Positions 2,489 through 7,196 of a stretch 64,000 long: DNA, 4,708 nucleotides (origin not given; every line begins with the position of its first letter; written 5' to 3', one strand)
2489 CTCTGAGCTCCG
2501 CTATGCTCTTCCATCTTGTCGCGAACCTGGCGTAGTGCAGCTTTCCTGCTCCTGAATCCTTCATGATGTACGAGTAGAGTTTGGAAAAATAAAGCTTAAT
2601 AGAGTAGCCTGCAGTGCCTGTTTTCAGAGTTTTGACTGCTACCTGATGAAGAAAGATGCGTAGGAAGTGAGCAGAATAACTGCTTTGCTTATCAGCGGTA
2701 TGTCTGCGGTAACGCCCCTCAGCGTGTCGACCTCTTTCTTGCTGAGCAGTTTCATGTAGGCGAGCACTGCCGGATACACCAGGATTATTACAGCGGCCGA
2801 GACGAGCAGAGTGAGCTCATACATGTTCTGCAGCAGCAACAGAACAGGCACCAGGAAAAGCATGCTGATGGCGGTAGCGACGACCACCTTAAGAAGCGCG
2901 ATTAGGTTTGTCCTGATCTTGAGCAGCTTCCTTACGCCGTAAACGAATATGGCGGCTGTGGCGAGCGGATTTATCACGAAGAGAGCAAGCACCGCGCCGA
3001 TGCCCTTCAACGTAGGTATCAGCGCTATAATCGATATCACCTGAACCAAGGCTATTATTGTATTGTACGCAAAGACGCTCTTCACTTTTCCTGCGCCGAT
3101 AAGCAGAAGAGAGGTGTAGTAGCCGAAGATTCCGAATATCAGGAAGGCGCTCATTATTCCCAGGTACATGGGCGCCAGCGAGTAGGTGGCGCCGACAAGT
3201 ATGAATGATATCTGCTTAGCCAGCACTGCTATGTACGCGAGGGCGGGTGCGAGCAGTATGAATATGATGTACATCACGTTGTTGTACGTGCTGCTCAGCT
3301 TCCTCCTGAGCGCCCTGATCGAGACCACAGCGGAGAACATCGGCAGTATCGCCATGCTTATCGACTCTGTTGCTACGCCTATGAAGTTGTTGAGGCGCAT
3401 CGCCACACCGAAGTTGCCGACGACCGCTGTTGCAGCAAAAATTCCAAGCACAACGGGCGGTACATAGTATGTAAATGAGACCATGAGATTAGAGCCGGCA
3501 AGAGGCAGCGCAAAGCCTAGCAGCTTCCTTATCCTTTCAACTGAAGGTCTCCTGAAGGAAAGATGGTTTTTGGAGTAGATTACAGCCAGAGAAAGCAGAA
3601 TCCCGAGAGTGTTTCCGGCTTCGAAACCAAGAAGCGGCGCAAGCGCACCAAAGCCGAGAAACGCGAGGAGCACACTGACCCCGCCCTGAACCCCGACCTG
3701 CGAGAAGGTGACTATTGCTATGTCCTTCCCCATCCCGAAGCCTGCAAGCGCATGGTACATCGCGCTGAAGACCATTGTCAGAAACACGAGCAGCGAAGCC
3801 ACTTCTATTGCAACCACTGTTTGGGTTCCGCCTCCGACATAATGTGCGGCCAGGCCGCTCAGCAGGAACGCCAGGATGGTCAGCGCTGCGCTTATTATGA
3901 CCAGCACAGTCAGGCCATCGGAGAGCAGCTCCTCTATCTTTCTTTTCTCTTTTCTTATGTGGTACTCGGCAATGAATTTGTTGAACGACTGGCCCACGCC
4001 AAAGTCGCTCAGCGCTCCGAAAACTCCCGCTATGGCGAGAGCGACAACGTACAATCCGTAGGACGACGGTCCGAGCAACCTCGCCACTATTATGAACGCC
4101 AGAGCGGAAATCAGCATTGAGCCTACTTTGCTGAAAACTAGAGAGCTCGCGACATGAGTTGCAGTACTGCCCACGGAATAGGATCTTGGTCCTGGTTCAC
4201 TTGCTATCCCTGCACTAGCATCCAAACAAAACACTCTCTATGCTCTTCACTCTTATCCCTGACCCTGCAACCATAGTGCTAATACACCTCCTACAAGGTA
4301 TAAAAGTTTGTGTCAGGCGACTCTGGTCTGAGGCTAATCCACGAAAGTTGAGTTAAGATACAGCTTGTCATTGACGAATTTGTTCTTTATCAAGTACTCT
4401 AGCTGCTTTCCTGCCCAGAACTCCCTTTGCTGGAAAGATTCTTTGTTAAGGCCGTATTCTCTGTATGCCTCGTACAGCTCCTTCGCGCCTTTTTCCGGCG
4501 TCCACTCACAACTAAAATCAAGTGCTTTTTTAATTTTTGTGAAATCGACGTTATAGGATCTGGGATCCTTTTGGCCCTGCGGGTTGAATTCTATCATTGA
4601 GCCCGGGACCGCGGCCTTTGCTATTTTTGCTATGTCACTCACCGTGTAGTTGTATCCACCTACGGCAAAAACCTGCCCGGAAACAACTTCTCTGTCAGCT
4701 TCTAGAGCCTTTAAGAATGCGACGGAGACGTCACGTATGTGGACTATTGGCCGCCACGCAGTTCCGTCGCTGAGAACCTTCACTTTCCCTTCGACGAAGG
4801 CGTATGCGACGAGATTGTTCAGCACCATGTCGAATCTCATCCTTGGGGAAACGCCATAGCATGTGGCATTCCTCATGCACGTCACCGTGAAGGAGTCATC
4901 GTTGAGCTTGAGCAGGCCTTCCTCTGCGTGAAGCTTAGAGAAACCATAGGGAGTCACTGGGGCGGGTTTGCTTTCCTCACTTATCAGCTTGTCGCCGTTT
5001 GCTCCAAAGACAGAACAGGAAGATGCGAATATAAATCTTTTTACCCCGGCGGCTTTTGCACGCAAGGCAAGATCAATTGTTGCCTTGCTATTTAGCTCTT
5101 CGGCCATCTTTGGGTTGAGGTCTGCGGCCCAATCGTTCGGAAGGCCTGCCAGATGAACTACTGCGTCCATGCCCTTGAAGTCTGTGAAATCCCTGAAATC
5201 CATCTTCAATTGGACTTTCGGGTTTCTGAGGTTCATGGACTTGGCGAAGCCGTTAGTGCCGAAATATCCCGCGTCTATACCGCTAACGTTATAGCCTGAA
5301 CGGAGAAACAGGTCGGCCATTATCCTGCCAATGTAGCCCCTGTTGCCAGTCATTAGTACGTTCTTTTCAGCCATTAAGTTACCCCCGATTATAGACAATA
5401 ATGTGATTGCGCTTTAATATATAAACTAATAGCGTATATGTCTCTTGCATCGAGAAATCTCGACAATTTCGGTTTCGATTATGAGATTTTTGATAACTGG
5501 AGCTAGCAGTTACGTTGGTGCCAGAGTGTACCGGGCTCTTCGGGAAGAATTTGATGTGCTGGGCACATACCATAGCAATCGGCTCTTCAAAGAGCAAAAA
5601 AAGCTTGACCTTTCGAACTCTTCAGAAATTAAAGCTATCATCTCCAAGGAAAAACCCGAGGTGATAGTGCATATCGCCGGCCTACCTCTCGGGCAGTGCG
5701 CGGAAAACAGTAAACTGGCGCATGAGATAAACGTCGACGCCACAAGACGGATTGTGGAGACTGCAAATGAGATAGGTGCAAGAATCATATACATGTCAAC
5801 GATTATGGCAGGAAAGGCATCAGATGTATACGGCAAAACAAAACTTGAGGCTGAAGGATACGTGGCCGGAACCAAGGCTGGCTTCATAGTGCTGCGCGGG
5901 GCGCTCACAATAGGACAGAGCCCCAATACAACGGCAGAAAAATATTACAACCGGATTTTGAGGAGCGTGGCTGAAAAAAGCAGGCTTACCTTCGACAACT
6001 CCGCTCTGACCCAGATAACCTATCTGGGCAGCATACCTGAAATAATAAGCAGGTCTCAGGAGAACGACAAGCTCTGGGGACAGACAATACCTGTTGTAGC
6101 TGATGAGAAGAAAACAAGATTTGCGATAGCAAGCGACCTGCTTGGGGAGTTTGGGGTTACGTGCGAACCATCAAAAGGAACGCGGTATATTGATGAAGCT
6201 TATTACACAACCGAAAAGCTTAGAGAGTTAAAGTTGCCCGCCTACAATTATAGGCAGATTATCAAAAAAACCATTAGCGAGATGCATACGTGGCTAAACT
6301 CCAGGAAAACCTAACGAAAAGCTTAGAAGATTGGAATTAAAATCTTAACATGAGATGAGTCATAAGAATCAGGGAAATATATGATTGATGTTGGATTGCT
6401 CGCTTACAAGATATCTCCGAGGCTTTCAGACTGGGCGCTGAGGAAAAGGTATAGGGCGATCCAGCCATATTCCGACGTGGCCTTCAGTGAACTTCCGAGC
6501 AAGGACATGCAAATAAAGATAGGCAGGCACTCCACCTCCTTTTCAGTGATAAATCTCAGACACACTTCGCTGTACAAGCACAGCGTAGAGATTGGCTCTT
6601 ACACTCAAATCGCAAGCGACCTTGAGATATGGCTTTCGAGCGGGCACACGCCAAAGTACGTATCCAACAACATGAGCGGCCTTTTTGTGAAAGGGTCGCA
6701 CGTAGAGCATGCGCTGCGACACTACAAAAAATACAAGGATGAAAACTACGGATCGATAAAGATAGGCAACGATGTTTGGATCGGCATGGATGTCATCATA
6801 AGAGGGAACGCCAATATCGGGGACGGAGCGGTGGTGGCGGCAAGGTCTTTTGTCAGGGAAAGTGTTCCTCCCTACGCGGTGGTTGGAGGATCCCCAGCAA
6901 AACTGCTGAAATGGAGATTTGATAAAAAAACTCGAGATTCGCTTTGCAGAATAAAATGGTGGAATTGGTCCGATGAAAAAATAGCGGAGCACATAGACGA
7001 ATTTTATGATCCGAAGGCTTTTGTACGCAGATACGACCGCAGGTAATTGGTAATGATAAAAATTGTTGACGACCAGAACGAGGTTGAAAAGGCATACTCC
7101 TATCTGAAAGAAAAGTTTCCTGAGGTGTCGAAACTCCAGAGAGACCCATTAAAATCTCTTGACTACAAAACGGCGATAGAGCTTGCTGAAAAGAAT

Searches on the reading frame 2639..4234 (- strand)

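Call 40: search_protein_families(library=pfam, proteins=[window:2639-4234:-], max_evalue=0.01)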
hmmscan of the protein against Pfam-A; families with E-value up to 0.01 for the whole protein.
window:2639-4234:- (531 aa): 3 families
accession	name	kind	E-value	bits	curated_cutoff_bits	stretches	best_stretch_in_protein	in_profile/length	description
PF01943.22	Polysacc_synt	-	2.2e-25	90.1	28.2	1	30-302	6-272/274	Polysaccharide biosynthesis protein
PF13440.11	Polysacc_synt_3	-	1.6e-20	74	23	1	49-351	1-288/293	Polysaccharide biosynthesis protein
PF01554.23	MatE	-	0.002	18.3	24.9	1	36-174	6-142/161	MatE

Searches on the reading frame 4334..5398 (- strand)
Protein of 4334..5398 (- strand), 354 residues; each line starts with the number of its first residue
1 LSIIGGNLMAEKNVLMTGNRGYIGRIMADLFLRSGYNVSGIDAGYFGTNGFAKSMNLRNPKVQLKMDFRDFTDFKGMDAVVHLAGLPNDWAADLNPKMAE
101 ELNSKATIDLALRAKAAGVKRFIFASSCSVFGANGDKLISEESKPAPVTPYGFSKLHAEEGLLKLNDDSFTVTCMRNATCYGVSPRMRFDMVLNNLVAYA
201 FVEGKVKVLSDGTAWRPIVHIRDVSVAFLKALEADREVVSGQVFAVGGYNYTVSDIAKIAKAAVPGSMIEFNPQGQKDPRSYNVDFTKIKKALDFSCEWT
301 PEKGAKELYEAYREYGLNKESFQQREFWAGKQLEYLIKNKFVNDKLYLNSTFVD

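Call 40: search_protein_families(library=pfam, proteins=[window:4334-5398:-], max_evalue=0.01)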
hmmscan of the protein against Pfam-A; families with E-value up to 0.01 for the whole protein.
window:4334-5398:- (354 aa): 6 families
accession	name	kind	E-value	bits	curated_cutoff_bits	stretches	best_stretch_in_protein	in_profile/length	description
PF01370.27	Epimerase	-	2.1e-37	129.3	20.9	1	14-247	1-240/240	NAD dependent epimerase/dehydratase family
PF16363.11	GDP_Man_Dehyd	-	1.3e-19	71.3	27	1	15-307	1-331/332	GDP-mannose 4,6 dehydratase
PF04321.23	RmlD_sub_bind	-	4.8e-14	52.5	27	1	13-212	2-179/287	RmlD substrate binding domain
PF01073.25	3Beta_HSD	-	1.6e-11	44.2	22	1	16-244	2-246/280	3-beta hydroxysteroid dehydrogenase/isomerase family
PF05368.20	NmrA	-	0.0048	17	27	0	109-127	89-107/298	NmrA-like family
PF13460.12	NAD_binding_10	-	0.0078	16.5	27.2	0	74-132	58-103/184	NAD(P)H-binding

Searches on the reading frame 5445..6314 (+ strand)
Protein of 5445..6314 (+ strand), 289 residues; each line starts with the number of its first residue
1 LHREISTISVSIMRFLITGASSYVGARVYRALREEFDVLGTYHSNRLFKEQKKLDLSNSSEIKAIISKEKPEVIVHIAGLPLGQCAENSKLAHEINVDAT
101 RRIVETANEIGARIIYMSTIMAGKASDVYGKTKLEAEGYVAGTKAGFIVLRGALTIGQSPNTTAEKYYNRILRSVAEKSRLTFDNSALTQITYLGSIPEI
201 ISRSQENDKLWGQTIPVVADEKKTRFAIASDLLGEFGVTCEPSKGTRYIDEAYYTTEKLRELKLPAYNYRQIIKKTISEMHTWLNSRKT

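Call 40: search_protein_families(library=pfam, proteins=[window:5445-6314:+], max_evalue=0.01)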
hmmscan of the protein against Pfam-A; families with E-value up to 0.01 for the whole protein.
window:5445-6314:+ (289 aa): 6 families
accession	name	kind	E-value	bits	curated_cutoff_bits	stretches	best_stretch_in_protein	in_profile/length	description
PF04321.23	RmlD_sub_bind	-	7.6e-20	71.6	27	1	13-239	1-234/287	RmlD substrate binding domain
PF01370.27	Epimerase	-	2.2e-14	53.9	20.9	1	16-140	2-153/240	NAD dependent epimerase/dehydratase family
PF02719.21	Polysacc_synt_2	-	5.4e-06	26.2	20.2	1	54-141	61-150/293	Polysaccharide biosynthesis protein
PF16363.11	GDP_Man_Dehyd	-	5.6e-05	23.2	27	1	52-133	57-137/332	GDP-mannose 4,6 dehydratase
PF01073.25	3Beta_HSD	-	0.0014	18.2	22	1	51-121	49-118/280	3-beta hydroxysteroid dehydrogenase/isomerase family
PF07993.18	NAD_binding_4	-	0.0037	16.9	20.1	0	68-121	86-139/258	Male sterility protein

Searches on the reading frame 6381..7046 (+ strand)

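Call 40: search_protein_families(library=pfam, proteins=[window:6381-7046:+], max_evalue=0.01)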
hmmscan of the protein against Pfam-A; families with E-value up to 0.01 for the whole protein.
window:6381-7046:+ (221 aa): 1 family
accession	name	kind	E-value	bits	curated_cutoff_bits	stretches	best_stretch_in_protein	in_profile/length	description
PF00132.30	Hexapep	-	2.3e-09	37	27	1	126-159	2-35/36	Bacterial transferase hexapeptide (six repeats)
